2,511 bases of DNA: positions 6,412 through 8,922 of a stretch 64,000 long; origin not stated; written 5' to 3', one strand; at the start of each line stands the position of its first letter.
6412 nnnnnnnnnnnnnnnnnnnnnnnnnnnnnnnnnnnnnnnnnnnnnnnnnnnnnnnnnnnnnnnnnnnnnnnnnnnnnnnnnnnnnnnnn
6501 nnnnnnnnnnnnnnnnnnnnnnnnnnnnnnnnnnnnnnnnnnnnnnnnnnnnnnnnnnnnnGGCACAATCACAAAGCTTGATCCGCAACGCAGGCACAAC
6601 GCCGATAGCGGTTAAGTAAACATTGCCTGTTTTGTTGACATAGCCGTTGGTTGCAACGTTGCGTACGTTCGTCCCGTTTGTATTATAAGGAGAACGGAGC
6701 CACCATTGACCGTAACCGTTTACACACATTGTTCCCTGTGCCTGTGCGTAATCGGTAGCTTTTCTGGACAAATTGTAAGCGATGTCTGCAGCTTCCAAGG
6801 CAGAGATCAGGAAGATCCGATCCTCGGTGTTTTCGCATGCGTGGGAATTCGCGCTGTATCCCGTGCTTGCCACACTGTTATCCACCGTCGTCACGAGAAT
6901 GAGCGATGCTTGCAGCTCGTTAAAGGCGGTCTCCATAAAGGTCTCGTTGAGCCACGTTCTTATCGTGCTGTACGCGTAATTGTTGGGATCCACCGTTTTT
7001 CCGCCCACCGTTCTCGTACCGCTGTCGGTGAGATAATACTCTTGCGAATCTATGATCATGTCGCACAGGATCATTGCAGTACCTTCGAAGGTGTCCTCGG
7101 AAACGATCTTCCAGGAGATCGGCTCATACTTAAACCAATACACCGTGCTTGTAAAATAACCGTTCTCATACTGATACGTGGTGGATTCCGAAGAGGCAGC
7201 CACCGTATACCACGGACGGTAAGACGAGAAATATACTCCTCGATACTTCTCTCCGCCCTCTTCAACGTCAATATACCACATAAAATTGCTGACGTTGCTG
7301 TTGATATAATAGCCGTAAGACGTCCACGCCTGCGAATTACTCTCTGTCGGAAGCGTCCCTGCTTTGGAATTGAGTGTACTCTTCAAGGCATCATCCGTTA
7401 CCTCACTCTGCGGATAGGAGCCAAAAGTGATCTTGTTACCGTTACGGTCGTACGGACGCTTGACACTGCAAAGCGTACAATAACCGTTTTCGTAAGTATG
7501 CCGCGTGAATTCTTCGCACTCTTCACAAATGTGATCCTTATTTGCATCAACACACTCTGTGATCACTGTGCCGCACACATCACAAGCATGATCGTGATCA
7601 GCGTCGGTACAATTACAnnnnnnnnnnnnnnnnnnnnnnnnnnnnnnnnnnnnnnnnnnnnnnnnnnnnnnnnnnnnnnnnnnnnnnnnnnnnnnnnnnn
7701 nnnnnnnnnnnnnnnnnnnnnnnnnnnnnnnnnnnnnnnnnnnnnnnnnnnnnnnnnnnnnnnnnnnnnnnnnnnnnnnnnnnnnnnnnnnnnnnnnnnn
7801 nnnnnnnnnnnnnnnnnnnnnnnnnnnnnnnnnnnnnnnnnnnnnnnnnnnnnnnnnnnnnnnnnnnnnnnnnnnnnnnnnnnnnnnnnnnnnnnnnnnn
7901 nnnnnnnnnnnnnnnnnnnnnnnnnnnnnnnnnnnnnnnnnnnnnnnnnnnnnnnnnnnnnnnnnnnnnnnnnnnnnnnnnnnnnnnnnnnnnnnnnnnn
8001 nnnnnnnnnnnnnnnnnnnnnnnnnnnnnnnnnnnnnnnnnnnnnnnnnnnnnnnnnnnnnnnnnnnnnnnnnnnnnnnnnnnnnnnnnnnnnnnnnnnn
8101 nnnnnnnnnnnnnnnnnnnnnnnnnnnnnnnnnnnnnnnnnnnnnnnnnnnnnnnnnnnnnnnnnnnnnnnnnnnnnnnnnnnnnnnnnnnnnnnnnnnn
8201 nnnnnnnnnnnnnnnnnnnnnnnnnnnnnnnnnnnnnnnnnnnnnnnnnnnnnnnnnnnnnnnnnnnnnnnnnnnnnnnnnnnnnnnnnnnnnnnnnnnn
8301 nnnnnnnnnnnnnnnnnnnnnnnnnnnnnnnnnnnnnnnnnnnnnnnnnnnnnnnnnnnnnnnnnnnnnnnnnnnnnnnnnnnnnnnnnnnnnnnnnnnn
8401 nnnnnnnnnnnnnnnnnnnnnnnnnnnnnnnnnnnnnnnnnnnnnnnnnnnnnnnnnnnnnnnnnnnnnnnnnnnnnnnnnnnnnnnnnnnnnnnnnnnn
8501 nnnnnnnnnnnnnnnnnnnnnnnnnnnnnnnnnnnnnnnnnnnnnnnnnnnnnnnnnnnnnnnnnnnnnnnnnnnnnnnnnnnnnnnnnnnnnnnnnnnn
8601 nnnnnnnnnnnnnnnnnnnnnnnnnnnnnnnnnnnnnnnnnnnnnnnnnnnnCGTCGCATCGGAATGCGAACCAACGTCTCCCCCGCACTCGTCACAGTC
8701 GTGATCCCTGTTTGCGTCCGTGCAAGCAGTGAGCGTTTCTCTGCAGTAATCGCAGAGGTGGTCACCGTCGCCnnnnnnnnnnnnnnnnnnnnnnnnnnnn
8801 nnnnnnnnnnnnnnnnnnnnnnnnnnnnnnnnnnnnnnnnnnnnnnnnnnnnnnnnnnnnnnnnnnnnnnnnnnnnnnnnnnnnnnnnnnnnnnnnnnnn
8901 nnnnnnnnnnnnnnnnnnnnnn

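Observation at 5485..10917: Giant lipoprotein with 16 tandem 40-aa Asp/His/Cys repeats fused to three DUF6273-like modules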

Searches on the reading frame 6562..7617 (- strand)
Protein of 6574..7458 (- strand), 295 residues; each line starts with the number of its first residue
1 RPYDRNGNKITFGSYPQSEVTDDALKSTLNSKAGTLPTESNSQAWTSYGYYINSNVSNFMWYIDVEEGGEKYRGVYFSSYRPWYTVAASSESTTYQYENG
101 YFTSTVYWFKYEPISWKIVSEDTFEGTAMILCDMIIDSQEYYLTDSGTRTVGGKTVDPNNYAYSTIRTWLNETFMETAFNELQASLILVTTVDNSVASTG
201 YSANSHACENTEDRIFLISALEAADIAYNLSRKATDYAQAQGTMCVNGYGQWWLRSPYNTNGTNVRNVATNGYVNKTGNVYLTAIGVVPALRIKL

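Call 33: find_homologous_proteins(query=window:6574-7458:-, max_evalue=0.00001)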
Query seq(295 aa) (295 aa): 703 proteins with E <= 0.00001 among 1280 candidates; the best 120 are listed.
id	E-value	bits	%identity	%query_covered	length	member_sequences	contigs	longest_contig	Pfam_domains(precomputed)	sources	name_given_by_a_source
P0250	7.3e-117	408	65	100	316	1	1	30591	PF19789.7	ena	-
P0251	3.3e-108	379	62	99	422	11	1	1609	PF19789.7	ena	-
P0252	2.3e-106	373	62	99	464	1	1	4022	PF19789.7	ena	-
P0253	1.9e-105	370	62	99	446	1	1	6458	PF19789.7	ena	-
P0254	1.4e-103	364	59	99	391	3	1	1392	PF19789.7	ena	-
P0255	1.7e-101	357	59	99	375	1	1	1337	PF19789.7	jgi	jgi:hypothetical protein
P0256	3.1e-100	353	59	97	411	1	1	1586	PF19789.7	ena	-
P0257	1.5e-99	351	59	99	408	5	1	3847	PF19789.7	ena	-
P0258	4.6e-99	349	59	99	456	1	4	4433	PF19789.7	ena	-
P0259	3.8e-98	346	59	98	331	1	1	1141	PF19789.7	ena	-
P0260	4.7e-98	346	60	98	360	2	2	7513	PF19789.7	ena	-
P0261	2.0e-96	341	54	99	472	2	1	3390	PF19789.7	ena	-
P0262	5.3e-95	336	58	99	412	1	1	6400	PF19789.7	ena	-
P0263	8.7e-95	335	58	100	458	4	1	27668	PF19789.7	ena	-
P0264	9.5e-95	335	56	99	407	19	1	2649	PF19789.7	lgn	-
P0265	4.0e-94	333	57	99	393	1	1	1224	PF19789.7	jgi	jgi:hypothetical protein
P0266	4.8e-94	333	58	99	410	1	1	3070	PF19789.7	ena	-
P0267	1.1e-93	332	56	99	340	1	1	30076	PF19789.7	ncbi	-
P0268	6.6e-93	329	58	98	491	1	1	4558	PF19789.7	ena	-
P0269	1.8e-92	328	59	100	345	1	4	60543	PF19789.7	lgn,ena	-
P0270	3.3e-91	324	54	99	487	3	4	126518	PF19789.7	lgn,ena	-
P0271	5.2e-91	323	54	100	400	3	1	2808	PF19789.7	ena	-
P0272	1.2e-90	322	52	100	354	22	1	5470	PF19789.7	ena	-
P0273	1.2e-90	322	55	99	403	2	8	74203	PF19789.7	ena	-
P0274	2.1e-90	321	55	99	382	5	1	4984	PF19789.7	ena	-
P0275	2.2e-90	321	55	99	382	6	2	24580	PF19789.7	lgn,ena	-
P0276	3.5e-90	320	52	99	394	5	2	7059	PF19789.7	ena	-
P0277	9.5e-90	319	52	100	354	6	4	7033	PF19789.7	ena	-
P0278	1.6e-89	318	54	99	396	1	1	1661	PF19789.7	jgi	jgi:hypothetical protein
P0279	3.6e-89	317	56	100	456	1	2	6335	PF19789.7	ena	-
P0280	4.4e-89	317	54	99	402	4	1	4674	PF19789.7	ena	-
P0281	2.6e-88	314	57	100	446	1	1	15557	PF19789.7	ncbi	-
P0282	9.1e-88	312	56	98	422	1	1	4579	PF19789.7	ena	-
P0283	1.3e-87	312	53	99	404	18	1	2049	PF19789.7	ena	-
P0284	2.3e-87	311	53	98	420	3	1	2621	PF19789.7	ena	-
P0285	4.0e-87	310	52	99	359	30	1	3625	PF19789.7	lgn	-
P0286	1.6e-86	308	54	99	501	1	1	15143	PF19789.7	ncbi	-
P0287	1.7e-86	308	53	99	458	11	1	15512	PF19789.7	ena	-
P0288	3.7e-86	307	54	99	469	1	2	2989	PF19789.7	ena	-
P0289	3.9e-86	307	52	99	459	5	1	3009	PF19789.7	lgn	-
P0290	8.6e-86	306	53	99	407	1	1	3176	PF19789.7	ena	-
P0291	1.3e-85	305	52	99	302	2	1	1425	PF19789.7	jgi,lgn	jgi:hypothetical protein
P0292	1.8e-85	305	53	99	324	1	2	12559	PF19789.7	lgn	-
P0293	3.4e-85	304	53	99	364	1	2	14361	PF19789.7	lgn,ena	-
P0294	3.5e-85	304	52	100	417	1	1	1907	PF19789.7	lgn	-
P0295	3.8e-85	304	52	98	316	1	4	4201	PF19789.7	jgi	-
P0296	4.7e-85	303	52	98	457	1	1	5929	PF19789.7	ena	-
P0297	1.5e-84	302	59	91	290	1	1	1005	PF19789.7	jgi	jgi:hypothetical protein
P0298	1.8e-84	302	50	100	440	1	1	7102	PF19789.7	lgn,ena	-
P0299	2.9e-84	301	53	99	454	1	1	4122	PF19789.7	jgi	jgi:hypothetical protein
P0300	3.2e-84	301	53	99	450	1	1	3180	PF19789.7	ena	-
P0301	3.3e-84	301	52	100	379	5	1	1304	PF19789.7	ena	-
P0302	3.9e-84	300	51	100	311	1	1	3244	PF19789.7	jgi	jgi:hypothetical protein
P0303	7.1e-84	300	50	99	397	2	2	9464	PF19789.7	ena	-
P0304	1.7e-83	298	52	99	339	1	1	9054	PF19789.7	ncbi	-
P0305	2.1e-83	298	53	99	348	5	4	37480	PF19789.7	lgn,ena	-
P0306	2.3e-83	298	51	99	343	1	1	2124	PF19789.7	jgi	jgi:hypothetical protein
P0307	2.3e-83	298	52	100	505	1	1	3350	PF19789.7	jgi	-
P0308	2.9e-83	298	53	98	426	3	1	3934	PF19789.7,PF18998.7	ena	-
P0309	4.2e-83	297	51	98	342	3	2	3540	PF19789.7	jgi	jgi:hypothetical protein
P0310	4.9e-83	297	52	100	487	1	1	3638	PF19789.7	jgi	jgi:hypothetical protein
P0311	7.2e-83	296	52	97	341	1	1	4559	PF19789.7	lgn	-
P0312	8.7e-83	296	52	99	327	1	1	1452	PF19789.7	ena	-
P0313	1.0e-82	296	57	99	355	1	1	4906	PF19789.7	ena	-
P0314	1.2e-82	296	52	98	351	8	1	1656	PF19789.7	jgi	-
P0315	2.0e-82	295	52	99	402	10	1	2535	PF19789.7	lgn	-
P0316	2.1e-82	295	51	97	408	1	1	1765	PF19789.7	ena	-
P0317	2.3e-82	295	50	99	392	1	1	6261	PF19789.7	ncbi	-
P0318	2.4e-82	295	50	97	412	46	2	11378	PF19789.7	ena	-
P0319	2.7e-82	294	51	97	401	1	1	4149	PF19789.7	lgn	-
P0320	2.9e-82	294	50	99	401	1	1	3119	PF19789.7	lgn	-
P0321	3.0e-82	294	51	99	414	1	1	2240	PF19789.7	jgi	jgi:hypothetical protein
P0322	3.0e-82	294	50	97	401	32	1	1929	PF19789.7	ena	-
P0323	3.1e-82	294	51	99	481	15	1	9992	PF19789.7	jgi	jgi:hypothetical protein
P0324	3.5e-82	294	52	99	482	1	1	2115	PF19789.7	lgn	-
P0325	3.5e-82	294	54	99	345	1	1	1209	PF19789.7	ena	-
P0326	3.7e-82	294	50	99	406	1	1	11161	PF19789.7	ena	-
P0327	4.9e-82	294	53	100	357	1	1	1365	PF19789.7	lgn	-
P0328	5.9e-82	293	50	97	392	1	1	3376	PF19789.7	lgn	-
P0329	6.7e-82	293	52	98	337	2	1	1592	PF19789.7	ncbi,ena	-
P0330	7.2e-82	293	50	100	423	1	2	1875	PF19789.7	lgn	-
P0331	7.2e-82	293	50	99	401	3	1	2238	PF19789.7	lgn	-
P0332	7.6e-82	293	52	99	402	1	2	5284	PF19789.7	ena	-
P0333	7.8e-82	293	51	100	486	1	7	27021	PF19789.7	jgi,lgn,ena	-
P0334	7.9e-82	293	50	97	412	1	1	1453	PF19789.7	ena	-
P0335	8.1e-82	293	51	98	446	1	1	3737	PF13306.13,PF19789.7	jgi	-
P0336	8.1e-82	293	53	99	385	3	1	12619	PF19789.7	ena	-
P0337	8.4e-82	293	51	100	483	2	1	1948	PF19789.7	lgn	-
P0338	9.5e-82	293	51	99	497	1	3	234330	PF19789.7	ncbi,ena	-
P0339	9.6e-82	293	52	98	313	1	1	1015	PF19789.7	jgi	jgi:hypothetical protein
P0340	1.2e-81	292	51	98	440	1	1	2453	PF19789.7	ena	-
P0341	1.3e-81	292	50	97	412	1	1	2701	PF19789.7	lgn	-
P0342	1.3e-81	292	51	99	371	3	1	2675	PF19789.7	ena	-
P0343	1.4e-81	292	51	100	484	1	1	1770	PF19789.7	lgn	-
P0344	1.6e-81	292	52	97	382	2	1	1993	PF19789.7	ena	-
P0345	1.7e-81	292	51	100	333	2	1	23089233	PF19789.7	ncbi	-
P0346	1.7e-81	292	51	97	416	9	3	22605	PF19789.7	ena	-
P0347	2.4e-81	291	50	100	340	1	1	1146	PF19789.7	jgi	jgi:hypothetical protein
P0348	3.0e-81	291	51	100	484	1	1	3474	PF19789.7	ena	-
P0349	3.2e-81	291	52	100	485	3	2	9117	PF19789.7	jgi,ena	-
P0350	4.3e-81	290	51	100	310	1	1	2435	PF19789.7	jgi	jgi:hypothetical protein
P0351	5.1e-81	290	51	100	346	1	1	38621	PF19789.7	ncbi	-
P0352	5.3e-81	290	52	97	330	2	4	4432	PF19789.7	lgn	-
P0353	5.8e-81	290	50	97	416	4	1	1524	PF19789.7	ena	-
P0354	5.8e-81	290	50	97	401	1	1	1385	PF19789.7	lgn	-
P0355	5.8e-81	290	50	97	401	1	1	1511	PF19789.7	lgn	-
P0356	6.9e-81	290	52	100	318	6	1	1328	PF19789.7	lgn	-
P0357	7.7e-81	290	51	98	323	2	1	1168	PF19789.7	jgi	jgi:hypothetical protein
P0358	9.0e-81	289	50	99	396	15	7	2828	PF19789.7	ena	-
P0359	9.2e-81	289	53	99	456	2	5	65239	PF19789.7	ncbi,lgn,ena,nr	ncbi:MAG: hypothetical protein J6B45_02620 [Clostridia bacterium]|nr:hypothetical protein [Clostridi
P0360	9.7e-81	289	51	100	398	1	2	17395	PF09479.17,PF19789.7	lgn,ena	-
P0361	1.5e-80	289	50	97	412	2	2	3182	PF19789.7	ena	-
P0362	1.9e-80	288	53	99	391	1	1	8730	PF19789.7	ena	-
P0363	2.0e-80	288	50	100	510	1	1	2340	PF19789.7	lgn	-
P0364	2.6e-80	288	51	100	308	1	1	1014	PF19789.7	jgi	jgi:hypothetical protein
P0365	2.7e-80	288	50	98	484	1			PF19789.7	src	-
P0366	2.9e-80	288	49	99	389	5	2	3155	PF19789.7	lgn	-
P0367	3.3e-80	288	51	99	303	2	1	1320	PF19789.7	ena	-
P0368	4.0e-80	287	51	100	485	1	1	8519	PF19789.7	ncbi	-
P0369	4.9e-80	287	49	100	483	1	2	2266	PF19789.7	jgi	-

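Call 41: search_solved_structures(query=A3, max_evalue=1, show_alignments=2)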
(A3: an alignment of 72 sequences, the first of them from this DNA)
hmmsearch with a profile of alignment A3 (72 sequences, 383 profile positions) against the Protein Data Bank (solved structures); distinct sequences matched with E-value up to 1: 0.

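Call 45: predict_structure(alignment_id=A3)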
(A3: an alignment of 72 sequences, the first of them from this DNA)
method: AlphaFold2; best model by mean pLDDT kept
length: 352 residues; sequences in the alignment: 72
mean_pLDDT: 90.9   pTM: 0.86
mean pLDDT of the five models: 90.9, 90.0, 89.9, 89.4, 89.2
residues with pLDDT >= 90: 257; 70-90: 66; 50-70: 28; < 50: 1
segments of 3 or more residues with pLDDT < 50: none
pLDDT, mean of each block of 10 residues (from residue 1): 74 80 65 66 69 86 97 99 98 95 88 97 98 95 97 98 98 92 98 85 84 96 98 93 98 96 98 93 94 97 97 95 91 95 90 45
secondary structure, 60 per line:
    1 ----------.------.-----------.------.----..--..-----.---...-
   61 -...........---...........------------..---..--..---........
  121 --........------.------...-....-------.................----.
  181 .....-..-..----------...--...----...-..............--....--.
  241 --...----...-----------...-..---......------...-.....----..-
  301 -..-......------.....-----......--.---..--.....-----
elements in order: E57-59 E62-72 H76-86 E113-120 E123-130 H148-151 E159-175 E180-185 E202-204 E207-209 H218-231 H234-237 E243-245 E264-266 H273-278 E285-287 H289-293 E305-310 E317-321 E327-332 E343-347

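Call 48: fold_search(model_id=the predicted structure, library=pdb)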
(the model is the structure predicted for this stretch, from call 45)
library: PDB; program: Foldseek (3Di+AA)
matches with E <= 10: 244; with E <= 0.001: 1
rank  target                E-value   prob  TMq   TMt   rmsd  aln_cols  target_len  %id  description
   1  9qa6                  2.1e-07  1.00  0.38  0.17   6.6       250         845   19  Cryo-EM structure of Thomasclavelia ramosa IgA peptidase (IgAse) active site mutant (S32-N876) (released 2025-06-25)
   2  1e42_A                4.4e-01  0.03  0.09  0.13  19.5       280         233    7  Beta2-adaptin appendage domain, from clathrin adaptor AP2 (released 2000-08-21)
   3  4ylc_E                7.4e-01  0.05  0.07  0.20  17.4       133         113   13  Crystal Structure of Del-C4 mutant of hsp14.1 from Sulfolobus solfatataricus P2 (released 2015-11-04)
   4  4ylb_A                7.4e-01  0.04  0.07  0.16  17.0       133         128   13  Crystal Structure of A102D mutant of hsp14.1 from Sulfolobus solfatataricus P2 (released 2015-11-04)
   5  4lqz                  8.3e-01  0.06  0.08  0.16  10.4        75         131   12  Crystal structure of a DUF4909 family protein (SAV1798) from Staphylococcus aureus subsp. aureus Mu50 at 1.92 A resoluti (released 2013-08-07)
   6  1p32_A                8.3e-01  0.03  0.10  0.15  15.7       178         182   12  CRYSTAL STRUCTURE OF HUMAN P32, A DOUGHNUT-SHAPED ACIDIC MITOCHONDRIAL MATRIX PROTEIN (released 1999-04-06)
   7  4eps                  9.3e-01  0.08  0.19  0.14  13.2       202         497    8  Crystal structure of a fimbrial protein (BACOVA_04982) from Bacteroides ovatus ATCC 8483 at 1.85 A resolution (released 2012-06-13)
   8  6ehb_B                1.2e+00  0.01  0.07  0.07  22.8       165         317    8  OmpU, an outer membrane protein, of Vibrio cholerae (released 2018-04-25)
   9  1p32_C                1.6e+00  0.02  0.09  0.14  16.0       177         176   12  CRYSTAL STRUCTURE OF HUMAN P32, A DOUGHNUT-SHAPED ACIDIC MITOCHONDRIAL MATRIX PROTEIN (released 1999-04-06)
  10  5mhf_B                1.6e+00  0.02  0.09  0.05  17.7       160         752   11  Murine endoplasmic reticulum alpha-glucosidase I with N-9'-methoxynonyl-1-deoxynojirimycin. (released 2017-12-20)
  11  7v7f_A                1.7e+00  0.03  0.08  0.03  14.8       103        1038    9  Cryo-EM structure of SARS-CoV-2 S-Kappa variant (B.1.617.1), one RBD-up conformation 2 (released 2021-10-06)
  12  4h7v_A                1.8e+00  0.08  0.10  0.07   9.8        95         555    8  MUTB inactive double mutant D200A-D415N in complex with GLUCOSE (released 2013-09-25)
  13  8dlj_A                1.9e+00  0.03  0.08  0.04  13.4       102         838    9  Cryo-EM structure of SARS-CoV-2 Alpha (B.1.1.7) spike protein in complex with human ACE2 (released 2022-08-31)
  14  2iv9_A                2.0e+00  0.01  0.09  0.13  19.8       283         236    7  B2-appendage from AP2 in complex with Eps15 peptide (released 2007-03-13)
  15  3lk2_A                2.0e+00  0.01  0.06  0.08  20.9       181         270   13  Crystal structure of CapZ bound to the uncapping motif from CARMIL (released 2010-04-07)
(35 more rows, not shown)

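Call 57: fold_search(model_id=the predicted structure, library=viral)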
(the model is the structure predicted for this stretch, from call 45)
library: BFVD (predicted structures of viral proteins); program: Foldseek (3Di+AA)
matches with E <= 10: 365; with E <= 0.001: 16
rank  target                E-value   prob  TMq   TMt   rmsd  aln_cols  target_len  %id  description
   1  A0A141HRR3            5.4e-09  1.00  0.41  0.11   5.3       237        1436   21  (no name in the UniProt tables at hand)
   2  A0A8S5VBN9            8.6e-08  1.00  0.37  0.40   7.8       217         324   20  DUF6273 domain-containing protein [Myoviridae sp. ctbEa13]
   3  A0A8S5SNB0            9.2e-08  1.00  0.37  0.77   3.6       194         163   17  DUF6273 domain-containing protein [Siphoviridae sp. ctCb814]
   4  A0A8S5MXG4            1.8e-07  1.00  0.35  0.20  10.8       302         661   14  DUF6273 domain-containing protein [Siphoviridae sp. ct91l7]
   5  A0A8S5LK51            5.2e-07  1.00  0.31  0.30  13.8       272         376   16  DUF6273 domain-containing protein [Siphoviridae sp. ctnhN1]
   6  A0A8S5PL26            1.2e-06  1.00  0.30  0.22  19.8       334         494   14  DUF6273 domain-containing protein [Siphoviridae sp. ctOSJ35]
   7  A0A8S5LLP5            3.9e-06  1.00  0.33  0.17   8.4       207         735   19  Interferon alpha/beta receptor 1, Interferon I interferon signaling complex [Siphoviridae sp. ctvok7]
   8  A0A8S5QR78            9.3e-06  1.00  0.35  0.45   5.2       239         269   15  Uncharacterized protein [Siphoviridae sp. ctE6L85]
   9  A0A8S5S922            1.1e-05  1.00  0.33  0.18  18.6       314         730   12  Tail-collar fiber protein [Caudovirales sp. ctTVN2]
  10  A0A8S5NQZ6            1.4e-05  1.00  0.36  0.23   7.4       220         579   15  Tail sheath protein [Myoviridae sp. ctj3P51]
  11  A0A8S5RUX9            4.4e-05  1.00  0.34  0.22   9.6       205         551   14  (no name in the UniProt tables at hand)
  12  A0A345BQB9            1.8e-04  1.00  0.32  0.53   7.2       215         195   11  (no name in the UniProt tables at hand)
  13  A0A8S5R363            2.7e-04  1.00  0.29  0.50   6.9       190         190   13  DUF6273 domain-containing protein [Siphoviridae sp. ct6d71]
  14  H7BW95                3.0e-04  1.00  0.30  0.21   7.1       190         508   21  (no name in the UniProt tables at hand)
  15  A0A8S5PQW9            4.0e-04  0.99  0.25  0.18  16.2       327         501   13  DUF6273 domain-containing protein [Podoviridae sp. ct8dV2]
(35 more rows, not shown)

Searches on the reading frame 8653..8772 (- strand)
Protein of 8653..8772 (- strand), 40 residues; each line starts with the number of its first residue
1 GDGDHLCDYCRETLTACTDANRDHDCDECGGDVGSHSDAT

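Call 44: search_protein_families(library=pfam, proteins=[window:8653-8772:-], max_evalue=10)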
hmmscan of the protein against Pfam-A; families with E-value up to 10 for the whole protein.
seq(40 aa): 5 families
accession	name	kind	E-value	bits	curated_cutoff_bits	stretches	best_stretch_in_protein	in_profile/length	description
PF13465.12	zf-H2C2_2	-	0.026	15.3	40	1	22-31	13-22/26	Zinc-finger double domain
PF20173.3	ZnF_RZ-type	-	0.037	14.1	27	1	14-37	22-45/54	RZ type zinc finger domain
PF22601.2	RIM2a_ZnF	-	0.4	11.1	27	1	5-37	15-36/52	RIM2-alpha zinc finger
PF10601.15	zf-LITAF-like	-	0.56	10.9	23.8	1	21-36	54-69/70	LITAF-like zinc ribbon domain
PF13912.12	zf-C2H2_6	-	0.75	10.3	25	0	5-13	2-10/27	C2H2-type zinc finger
